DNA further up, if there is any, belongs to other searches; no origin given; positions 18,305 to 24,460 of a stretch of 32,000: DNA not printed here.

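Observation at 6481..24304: Tandem array of three ~1900-2000-aa paralogous T9SS cargo genes of unknown function, occupying 56% of the window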

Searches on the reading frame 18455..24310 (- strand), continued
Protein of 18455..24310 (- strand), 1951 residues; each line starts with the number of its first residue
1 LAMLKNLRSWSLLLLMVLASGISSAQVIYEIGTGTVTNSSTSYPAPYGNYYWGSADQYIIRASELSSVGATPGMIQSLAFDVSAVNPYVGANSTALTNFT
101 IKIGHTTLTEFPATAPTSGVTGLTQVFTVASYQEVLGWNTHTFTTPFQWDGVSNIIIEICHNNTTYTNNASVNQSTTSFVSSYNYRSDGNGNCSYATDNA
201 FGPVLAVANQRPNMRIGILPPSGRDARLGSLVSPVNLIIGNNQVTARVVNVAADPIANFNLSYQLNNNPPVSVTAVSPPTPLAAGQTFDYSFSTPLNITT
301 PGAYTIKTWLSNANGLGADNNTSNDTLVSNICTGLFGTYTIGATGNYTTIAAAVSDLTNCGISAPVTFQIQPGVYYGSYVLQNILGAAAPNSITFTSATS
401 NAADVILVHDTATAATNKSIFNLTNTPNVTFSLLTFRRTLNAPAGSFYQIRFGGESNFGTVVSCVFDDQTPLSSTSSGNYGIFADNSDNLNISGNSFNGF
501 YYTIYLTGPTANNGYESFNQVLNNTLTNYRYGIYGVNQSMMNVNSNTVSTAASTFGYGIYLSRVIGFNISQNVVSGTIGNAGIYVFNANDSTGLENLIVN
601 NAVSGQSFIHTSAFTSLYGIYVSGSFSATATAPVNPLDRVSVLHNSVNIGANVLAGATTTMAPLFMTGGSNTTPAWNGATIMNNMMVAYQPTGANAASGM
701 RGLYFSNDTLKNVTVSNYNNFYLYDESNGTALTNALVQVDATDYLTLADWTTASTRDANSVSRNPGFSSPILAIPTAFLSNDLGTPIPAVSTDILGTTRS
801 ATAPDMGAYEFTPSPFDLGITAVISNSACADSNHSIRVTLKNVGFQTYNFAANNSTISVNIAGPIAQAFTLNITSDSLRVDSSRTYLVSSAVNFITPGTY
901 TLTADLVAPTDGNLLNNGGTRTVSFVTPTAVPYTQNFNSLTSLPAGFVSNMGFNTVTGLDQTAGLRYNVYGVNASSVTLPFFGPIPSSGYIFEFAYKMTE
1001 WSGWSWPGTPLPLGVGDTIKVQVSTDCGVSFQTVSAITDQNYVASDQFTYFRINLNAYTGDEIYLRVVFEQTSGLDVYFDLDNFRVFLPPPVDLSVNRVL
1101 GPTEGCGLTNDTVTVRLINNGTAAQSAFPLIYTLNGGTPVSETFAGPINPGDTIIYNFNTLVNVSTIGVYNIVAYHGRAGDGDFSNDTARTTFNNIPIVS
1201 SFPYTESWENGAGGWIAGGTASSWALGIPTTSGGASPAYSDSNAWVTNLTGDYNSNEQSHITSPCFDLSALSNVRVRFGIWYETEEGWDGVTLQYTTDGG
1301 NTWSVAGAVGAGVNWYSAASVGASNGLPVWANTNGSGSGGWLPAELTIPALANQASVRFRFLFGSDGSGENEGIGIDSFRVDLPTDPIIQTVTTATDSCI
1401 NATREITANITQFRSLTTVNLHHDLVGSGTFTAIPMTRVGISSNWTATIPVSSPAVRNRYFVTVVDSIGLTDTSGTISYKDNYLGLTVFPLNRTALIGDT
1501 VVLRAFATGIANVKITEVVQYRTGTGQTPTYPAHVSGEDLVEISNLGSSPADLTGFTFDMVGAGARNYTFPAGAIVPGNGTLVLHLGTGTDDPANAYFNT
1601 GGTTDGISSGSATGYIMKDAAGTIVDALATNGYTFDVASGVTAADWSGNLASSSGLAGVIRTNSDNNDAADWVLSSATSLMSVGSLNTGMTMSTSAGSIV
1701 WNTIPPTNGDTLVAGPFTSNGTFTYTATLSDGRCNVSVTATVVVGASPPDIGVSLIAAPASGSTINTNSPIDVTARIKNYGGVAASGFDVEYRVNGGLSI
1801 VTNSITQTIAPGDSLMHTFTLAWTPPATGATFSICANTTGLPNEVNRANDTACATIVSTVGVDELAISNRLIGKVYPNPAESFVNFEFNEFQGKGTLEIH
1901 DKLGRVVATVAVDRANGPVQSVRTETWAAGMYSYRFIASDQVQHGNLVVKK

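Call 17: find_encoding_contigs(protein=P0001, flank=10000, max_places=4)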
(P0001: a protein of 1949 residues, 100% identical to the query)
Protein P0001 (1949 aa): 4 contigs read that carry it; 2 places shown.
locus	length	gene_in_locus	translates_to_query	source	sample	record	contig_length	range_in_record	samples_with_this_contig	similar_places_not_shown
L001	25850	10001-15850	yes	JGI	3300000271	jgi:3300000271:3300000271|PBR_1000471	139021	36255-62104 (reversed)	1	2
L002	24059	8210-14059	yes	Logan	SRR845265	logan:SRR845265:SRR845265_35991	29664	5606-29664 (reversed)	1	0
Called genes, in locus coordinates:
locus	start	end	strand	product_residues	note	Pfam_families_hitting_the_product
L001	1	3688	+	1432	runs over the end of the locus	PF04997:RNA_pol_Rpb1_1, PF00623:RNA_pol_Rpb1_2, PF04983:RNA_pol_Rpb1_3, PF05000:RNA_pol_Rpb1_4, PF04998:RNA_pol_Rpb1_5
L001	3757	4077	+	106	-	PF11950:DUF3467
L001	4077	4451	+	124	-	PF20118:DUF6508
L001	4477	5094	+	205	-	PF13505:OMP_b-brl (weak), PF13568:OMP_b-brl_2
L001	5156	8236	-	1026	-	PF00082:Peptidase_S8, PF00801:PKD (faint), PF18911:PKD_4 (faint), PF18962:Por_Secre_tail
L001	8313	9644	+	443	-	PF01979:Amidohydro_1, PF12890:DHOase, PF07969:Amidohydro_3 (weak)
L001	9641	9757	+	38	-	-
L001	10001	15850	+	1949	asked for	PF07705:CARDB (faint), PF20773:InhA-like_MAM (faint), PF00932:LTD, PF18962:Por_Secre_tail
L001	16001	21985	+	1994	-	PF13229:Beta_helix (weak), PF18962:Por_Secre_tail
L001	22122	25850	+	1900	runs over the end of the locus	PF07705:CARDB (faint), PF13229:Beta_helix (weak), PF00629:MAM, PF18962:Por_Secre_tail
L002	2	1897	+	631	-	?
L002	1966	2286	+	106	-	PF11950:DUF3467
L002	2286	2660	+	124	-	PF20118:DUF6508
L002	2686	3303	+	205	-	PF13505:OMP_b-brl (weak), PF13568:OMP_b-brl_2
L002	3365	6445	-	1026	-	PF00082:Peptidase_S8, PF00801:PKD (faint), PF18911:PKD_4 (faint), PF18962:Por_Secre_tail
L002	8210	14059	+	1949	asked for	PF07705:CARDB (faint), PF20773:InhA-like_MAM (faint), PF00932:LTD, PF18962:Por_Secre_tail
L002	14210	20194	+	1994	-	PF13229:Beta_helix (weak), PF18962:Por_Secre_tail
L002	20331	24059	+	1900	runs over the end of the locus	PF07705:CARDB (faint), PF13229:Beta_helix (weak), PF00629:MAM, PF18962:Por_Secre_tail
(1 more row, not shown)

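Call 19: find_related_loci(query=P0001, collection=genome_contigs, flank=10000)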
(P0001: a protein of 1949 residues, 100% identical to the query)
Query P0001 (1949 aa) in genome_contigs; peptide patterns used: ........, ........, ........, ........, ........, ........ (x = any residue, [..] = any of these).
26 stretches matched a pattern; 1 encode a relative of the query (tblastn E <= 1e-3); 1 distinct loci.
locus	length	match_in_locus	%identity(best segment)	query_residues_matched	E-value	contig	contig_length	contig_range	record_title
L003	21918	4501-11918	29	134-1949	7e-126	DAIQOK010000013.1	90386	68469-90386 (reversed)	MAG TPA_asm: Bacteroidota bacterium isolate CTOTU10750 NODE_84_length_90386_cov_18.774673, whole genome shotgun sequence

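Call 21: find_encoding_contigs(protein=P0002, flank=10000, max_places=2)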
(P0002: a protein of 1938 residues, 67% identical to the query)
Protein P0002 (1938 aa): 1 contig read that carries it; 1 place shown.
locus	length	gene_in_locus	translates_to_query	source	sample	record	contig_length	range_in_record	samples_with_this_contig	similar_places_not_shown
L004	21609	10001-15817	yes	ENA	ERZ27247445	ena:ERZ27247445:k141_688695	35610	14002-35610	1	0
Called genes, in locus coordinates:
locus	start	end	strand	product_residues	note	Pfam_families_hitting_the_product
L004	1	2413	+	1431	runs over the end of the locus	PF04997:RNA_pol_Rpb1_1, PF00623:RNA_pol_Rpb1_2, PF04983:RNA_pol_Rpb1_3, PF05000:RNA_pol_Rpb1_4, PF04998:RNA_pol_Rpb1_5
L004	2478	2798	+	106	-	PF11950:DUF3467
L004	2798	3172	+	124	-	PF20118:DUF6508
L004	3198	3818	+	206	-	PF13505:OMP_b-brl (weak), PF13568:OMP_b-brl_2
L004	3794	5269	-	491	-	PF01266:DAO, PF01494:FAD_binding_3 (weak), PF01593:Amino_oxidase, PF03486:HI0933_like (faint), PF13450:NAD_binding_8, PF13738:Pyr_redox_3 (faint)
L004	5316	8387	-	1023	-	PF00082:Peptidase_S8, PF18911:PKD_4 (faint), PF18962:Por_Secre_tail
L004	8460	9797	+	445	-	PF01979:Amidohydro_1, PF07969:Amidohydro_3 (faint), PF12890:DHOase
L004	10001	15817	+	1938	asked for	PF07705:CARDB (faint), PF05048:NosD, PF20773:InhA-like_MAM (weak), PF00932:LTD (weak), PF18962:Por_Secre_tail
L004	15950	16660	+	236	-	-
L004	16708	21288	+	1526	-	PF00932:LTD (weak)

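Call 22: find_encoding_contigs(protein=P0005, flank=10000, max_places=2)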
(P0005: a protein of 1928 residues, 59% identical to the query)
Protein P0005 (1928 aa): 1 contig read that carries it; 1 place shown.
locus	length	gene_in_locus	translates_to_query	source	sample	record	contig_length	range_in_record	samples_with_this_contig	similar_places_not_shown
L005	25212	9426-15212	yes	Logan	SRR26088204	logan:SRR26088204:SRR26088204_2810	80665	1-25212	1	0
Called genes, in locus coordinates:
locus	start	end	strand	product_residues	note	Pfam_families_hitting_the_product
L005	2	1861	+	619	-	?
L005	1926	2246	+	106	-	PF11950:DUF3467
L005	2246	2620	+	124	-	PF20118:DUF6508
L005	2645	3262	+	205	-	PF13505:OMP_b-brl, PF13568:OMP_b-brl_2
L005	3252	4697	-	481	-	PF01266:DAO (weak), PF01593:Amino_oxidase, PF13450:NAD_binding_8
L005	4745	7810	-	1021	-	PF00082:Peptidase_S8, PF18911:PKD_4 (weak), PF18962:Por_Secre_tail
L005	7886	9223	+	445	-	PF01979:Amidohydro_1, PF12890:DHOase, PF07969:Amidohydro_3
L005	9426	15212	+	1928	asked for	PF07705:CARDB (faint), PF20773:InhA-like_MAM (weak), PF00932:LTD, PF18962:Por_Secre_tail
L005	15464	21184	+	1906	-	PF07705:CARDB (faint), PF05048:NosD, PF20773:InhA-like_MAM (faint), PF18962:Por_Secre_tail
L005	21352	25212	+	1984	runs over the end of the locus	PF18962:Por_Secre_tail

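Call 23: find_encoding_contigs(protein=P0011, flank=10000, max_places=2)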
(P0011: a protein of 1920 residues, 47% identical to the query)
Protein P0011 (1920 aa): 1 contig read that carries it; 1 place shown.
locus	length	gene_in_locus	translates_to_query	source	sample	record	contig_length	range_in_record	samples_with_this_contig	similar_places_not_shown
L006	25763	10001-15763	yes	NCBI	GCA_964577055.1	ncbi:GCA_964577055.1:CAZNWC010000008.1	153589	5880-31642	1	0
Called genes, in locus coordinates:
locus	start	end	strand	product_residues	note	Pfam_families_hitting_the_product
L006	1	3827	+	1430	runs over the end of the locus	PF04997:RNA_pol_Rpb1_1, PF00623:RNA_pol_Rpb1_2, PF04983:RNA_pol_Rpb1_3, PF05000:RNA_pol_Rpb1_4, PF04998:RNA_pol_Rpb1_5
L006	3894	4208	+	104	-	PF11950:DUF3467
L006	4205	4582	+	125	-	PF20118:DUF6508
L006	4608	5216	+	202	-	PF13505:OMP_b-brl (weak), PF13568:OMP_b-brl_2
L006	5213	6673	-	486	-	PF00070:Pyr_redox (faint), PF01266:DAO (weak), PF01593:Amino_oxidase, PF07992:Pyr_redox_2 (faint), PF13450:NAD_binding_8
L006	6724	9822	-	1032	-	PF00082:Peptidase_S8, PF00801:PKD (weak), PF18911:PKD_4, PF18962:Por_Secre_tail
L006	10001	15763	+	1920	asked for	PF07705:CARDB (faint), PF18962:Por_Secre_tail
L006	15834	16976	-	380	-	PF01702:TGT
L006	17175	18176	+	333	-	PF00535:Glycos_transf_2, PF13506:Glyco_transf_21, PF13641:Glyco_tranf_2_3 (weak)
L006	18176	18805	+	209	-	PF02527:GidB, PF13847:Methyltransf_31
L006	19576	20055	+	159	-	PF00361:Proton_antipo_M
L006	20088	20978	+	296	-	PF13244:MbhD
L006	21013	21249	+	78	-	PF18962:Por_Secre_tail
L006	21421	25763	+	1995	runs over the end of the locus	PF18962:Por_Secre_tail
